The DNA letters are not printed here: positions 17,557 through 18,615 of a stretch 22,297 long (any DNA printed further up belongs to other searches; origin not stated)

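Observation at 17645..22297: Complete 2-aminoethylphosphonate synthesis, activation and transfer cassette embedded in housekeeping DNA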

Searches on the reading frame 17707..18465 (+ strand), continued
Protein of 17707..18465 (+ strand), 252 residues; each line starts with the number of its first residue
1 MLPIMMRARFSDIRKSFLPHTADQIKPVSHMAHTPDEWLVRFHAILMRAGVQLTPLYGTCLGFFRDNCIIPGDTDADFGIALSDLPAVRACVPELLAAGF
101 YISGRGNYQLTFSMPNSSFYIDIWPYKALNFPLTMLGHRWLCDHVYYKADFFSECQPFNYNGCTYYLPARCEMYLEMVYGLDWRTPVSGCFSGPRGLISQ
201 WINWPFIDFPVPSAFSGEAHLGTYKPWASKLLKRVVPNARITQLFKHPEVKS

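Call 60: find_encoding_contigs(protein=P0039, flank=8000, max_places=2)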
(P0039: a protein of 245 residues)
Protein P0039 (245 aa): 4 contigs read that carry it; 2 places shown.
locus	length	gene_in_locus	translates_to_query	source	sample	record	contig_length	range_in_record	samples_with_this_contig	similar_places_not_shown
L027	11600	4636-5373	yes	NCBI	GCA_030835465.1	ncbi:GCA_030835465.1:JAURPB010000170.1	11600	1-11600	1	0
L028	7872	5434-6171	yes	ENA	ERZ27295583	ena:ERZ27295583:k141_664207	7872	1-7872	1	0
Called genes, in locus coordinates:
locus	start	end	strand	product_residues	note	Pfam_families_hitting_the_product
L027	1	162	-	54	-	?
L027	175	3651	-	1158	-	PF06041:DUF924 (weak), PF01171:ATP_bind_3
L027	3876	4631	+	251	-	PF05721:PhyH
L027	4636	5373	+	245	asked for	-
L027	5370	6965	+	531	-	PF13714:PEP_mutase, PF12804:NTP_transf_3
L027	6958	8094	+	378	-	PF02776:TPP_enzyme_N, PF02775:TPP_enzyme_C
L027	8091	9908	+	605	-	PF00483:NTP_transferase, PF12804:NTP_transf_3, PF00266:Aminotran_5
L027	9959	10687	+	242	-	PF13578:Methyltransf_24 (faint)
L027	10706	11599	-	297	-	?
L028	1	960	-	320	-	?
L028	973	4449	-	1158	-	PF06041:DUF924 (weak), PF01171:ATP_bind_3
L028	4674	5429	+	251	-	PF05721:PhyH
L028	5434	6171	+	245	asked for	-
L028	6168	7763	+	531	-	PF13714:PEP_mutase, PF12804:NTP_transf_3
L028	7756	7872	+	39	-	?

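Call 61: find_encoding_contigs(protein=P0044, flank=8000, max_places=2)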
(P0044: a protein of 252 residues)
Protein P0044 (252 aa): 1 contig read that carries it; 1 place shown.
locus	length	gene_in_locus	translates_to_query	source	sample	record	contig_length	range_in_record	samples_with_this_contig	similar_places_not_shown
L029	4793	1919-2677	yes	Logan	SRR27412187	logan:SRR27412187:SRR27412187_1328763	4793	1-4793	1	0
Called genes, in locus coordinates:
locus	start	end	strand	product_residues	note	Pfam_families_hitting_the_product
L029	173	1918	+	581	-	PF00664:ABC_membrane, PF00005:ABC_tran, PF02463:SMC_N (weak)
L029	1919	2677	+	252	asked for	PF04991:LicD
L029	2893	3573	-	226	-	PF04991:LicD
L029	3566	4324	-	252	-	PF00483:NTP_transferase, PF12804:NTP_transf_3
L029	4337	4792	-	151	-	?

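Call 62: find_encoding_contigs(protein=P0042, flank=8000, max_places=2)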
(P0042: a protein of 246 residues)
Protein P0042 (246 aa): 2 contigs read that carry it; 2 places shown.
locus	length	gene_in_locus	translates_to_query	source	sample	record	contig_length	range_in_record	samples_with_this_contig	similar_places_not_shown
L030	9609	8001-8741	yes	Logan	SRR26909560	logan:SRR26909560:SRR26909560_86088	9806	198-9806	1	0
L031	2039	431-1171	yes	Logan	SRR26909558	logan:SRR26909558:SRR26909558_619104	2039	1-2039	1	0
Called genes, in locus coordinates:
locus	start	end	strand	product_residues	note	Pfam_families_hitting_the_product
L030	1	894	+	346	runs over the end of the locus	PF01370:Epimerase, PF02719:Polysacc_synt_2 (faint), PF04321:RmlD_sub_bind, PF16363:GDP_Man_Dehyd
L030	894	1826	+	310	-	PF01370:Epimerase, PF04321:RmlD_sub_bind (weak), PF16363:GDP_Man_Dehyd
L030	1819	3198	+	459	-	PF00483:NTP_transferase, PF12804:NTP_transf_3 (weak), PF22640:ManC_GMP_beta-helix, PF01050:MannoseP_isomer, PF07883:Cupin_2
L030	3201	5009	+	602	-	PF12804:NTP_transf_3, PF00266:Aminotran_5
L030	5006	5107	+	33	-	-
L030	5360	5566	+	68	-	-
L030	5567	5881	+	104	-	-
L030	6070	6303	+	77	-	-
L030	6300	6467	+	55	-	-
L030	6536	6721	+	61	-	-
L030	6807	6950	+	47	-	-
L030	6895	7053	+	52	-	-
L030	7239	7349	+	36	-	-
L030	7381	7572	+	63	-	-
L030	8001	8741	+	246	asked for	PF04991:LicD (weak)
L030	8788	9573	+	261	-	PF13489:Methyltransf_23 (weak), PF03269:DUF268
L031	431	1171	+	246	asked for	PF04991:LicD (weak)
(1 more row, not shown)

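Call 63: find_encoding_contigs(protein=P0047, flank=8000, max_places=2)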
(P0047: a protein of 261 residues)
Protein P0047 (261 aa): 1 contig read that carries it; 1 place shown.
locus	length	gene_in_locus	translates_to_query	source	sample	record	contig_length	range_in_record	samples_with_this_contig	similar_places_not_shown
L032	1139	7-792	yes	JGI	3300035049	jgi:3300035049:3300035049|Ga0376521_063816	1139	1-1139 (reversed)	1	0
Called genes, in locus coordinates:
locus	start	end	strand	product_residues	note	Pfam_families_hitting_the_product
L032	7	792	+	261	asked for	PF04991:LicD (weak)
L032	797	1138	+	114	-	?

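Call 70: search_protein_families(library=pfam, alignment_id=A3, max_evalue=0.01)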
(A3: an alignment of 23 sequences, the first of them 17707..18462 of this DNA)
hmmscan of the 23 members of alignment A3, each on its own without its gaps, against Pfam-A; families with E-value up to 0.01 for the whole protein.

A. member 1, window:17707-18462:+ (252 aa): 1 family
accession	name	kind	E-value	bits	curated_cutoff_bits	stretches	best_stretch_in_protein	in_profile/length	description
PF04991.19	LicD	-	1.3e-05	25.8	22.6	0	57-94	12-49/227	LicD family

B. families by the number of members that match (of 23 scanned): 4 families
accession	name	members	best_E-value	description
PF04991.19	LicD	22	3.1e-17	LicD family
PF02826.25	2-Hacid_dh_C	1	0.0052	D-isomer specific 2-hydroxyacid dehydrogenase, NAD binding domain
PF00044.30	Gp_dh_N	1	0.0085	Glyceraldehyde 3-phosphate dehydrogenase, NAD binding domain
PF21292.3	EME1-MUS81_C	1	0.0088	EME1/MUS81, C-terminal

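Call 71: find_encoding_contigs(protein=P0040, flank=8000, max_places=2)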
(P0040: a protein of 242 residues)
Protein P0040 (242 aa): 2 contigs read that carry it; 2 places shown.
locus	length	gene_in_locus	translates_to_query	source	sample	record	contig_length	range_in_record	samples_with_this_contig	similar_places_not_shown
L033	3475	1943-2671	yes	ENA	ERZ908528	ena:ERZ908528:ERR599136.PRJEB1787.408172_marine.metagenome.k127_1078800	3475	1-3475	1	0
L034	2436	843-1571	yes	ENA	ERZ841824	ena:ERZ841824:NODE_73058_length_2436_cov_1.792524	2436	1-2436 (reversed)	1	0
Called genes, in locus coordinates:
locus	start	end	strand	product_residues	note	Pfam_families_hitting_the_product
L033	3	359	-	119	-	?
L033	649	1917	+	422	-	-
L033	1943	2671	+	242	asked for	PF04991:LicD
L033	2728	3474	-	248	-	?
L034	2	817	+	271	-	?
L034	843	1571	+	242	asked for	PF04991:LicD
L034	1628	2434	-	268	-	?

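Call 72: find_encoding_contigs(protein=P0048, flank=8000, max_places=2)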
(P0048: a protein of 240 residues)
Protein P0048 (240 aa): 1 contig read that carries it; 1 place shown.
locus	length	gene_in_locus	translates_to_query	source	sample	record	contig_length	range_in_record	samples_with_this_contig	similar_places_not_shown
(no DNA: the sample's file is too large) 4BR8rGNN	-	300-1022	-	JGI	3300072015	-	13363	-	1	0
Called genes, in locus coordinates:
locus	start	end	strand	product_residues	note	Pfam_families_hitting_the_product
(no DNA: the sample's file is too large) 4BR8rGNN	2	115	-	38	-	?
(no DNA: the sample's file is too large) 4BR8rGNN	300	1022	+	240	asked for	PF04991:LicD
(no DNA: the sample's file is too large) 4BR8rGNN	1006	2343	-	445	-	-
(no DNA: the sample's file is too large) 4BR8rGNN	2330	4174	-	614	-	PF00483:NTP_transferase, PF12804:NTP_transf_3, PF00266:Aminotran_5, PF00155:Aminotran_1_2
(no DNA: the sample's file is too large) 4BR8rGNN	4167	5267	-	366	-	PF02776:TPP_enzyme_N (faint), PF02775:TPP_enzyme_C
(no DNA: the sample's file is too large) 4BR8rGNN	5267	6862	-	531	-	PF13714:PEP_mutase, PF12804:NTP_transf_3 (weak)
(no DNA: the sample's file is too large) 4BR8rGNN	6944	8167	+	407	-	PF03435:Sacchrp_dh_NADP, PF16653:Sacchrp_dh_C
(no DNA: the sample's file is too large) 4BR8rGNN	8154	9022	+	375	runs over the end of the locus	PF00278:Orn_DAP_Arg_deC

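Call 74: search_protein_families(library=pfam, proteins=[L033:649-1917:+, L033:2728-3474:-, L027:3876-4631:+, L027:9959-10687:+, L030:8788-9573:+], max_evalue=0.01)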
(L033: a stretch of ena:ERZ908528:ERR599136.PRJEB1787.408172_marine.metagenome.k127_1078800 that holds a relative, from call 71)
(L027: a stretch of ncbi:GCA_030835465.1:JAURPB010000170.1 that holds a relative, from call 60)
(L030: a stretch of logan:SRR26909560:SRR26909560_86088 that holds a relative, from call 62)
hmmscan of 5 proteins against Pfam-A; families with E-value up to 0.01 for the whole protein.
L033:649-1917:+ (422 aa): 0 families

L033:2728-3474:- (248 aa): 1 family
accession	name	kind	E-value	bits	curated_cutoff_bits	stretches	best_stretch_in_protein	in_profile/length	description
PF00534.26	Glycos_transf_1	-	0.0016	18.5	26.4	1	84-191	6-122/172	Glycosyl transferases group 1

L027:3876-4631:+ (251 aa): 1 family
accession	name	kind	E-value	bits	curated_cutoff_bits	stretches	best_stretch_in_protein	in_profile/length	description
PF05721.19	PhyH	-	2e-16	61.3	22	1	10-209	1-212/213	Phytanoyl-CoA dioxygenase (PhyH)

L027:9959-10687:+ (242 aa): 1 family
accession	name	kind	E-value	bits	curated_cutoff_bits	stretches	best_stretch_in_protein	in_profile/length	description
PF13578.12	Methyltransf_24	-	1.9e-05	25.9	26.3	1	66-209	1-105/105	Methyltransferase domain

L030:8788-9573:+ (261 aa): 2 families
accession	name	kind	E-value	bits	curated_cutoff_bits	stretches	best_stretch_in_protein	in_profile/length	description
PF03269.20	DUF268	-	4.4e-13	49.9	25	1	138-228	58-148/176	Caenorhabditis protein of unknown function, DUF268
PF13489.12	Methyltransf_23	-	6.8e-06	26.3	27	1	72-192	9-120/164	Methyltransferase domain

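Call 76: list_cluster_members(proteins=[L008:10756-12345:+, L027:5370-6962:+, L030:3201-5006:+, P0044, P0048, P0040, P0041, P0043, L013:10745-12361:+])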
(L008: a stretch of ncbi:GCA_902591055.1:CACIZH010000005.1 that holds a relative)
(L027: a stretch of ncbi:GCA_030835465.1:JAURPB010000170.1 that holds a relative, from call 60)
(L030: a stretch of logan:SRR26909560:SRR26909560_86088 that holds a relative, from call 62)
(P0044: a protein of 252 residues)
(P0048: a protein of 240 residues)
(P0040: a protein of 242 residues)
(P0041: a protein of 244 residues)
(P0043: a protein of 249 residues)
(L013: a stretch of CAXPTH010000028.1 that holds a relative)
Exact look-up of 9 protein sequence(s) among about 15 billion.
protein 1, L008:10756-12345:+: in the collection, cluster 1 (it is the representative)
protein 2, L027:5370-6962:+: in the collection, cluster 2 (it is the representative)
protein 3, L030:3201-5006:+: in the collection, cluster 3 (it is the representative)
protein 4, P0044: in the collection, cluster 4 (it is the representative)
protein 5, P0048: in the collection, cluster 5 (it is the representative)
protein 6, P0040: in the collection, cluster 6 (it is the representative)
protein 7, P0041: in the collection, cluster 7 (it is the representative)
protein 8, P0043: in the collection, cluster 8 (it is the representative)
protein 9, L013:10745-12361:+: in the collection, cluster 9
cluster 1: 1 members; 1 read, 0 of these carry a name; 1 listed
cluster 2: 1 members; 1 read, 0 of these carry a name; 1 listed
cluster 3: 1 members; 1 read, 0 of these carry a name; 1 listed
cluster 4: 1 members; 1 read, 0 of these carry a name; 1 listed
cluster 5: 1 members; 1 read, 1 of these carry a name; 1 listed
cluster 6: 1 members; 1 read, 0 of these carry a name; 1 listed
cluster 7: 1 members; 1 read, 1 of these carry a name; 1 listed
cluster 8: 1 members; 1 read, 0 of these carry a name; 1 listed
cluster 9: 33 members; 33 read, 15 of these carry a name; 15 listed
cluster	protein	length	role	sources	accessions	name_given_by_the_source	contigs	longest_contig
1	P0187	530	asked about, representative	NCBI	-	-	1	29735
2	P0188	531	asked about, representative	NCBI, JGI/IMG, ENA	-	-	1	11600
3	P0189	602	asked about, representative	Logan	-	-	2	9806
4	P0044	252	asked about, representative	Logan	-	-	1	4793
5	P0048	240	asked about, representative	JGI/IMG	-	hypothetical protein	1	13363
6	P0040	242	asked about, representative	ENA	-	-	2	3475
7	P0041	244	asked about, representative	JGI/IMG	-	hypothetical protein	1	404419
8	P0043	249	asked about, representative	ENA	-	-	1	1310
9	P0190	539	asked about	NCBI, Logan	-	-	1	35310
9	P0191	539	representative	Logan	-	-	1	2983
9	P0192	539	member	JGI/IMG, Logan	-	phosphoenolpyruvate phosphomutase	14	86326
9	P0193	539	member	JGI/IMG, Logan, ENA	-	phosphoenolpyruvate phosphomutase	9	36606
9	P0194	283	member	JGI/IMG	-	phosphoenolpyruvate phosphomutase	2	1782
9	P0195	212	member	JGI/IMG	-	phosphoenolpyruvate phosphomutase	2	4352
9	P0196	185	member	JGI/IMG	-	choline kinase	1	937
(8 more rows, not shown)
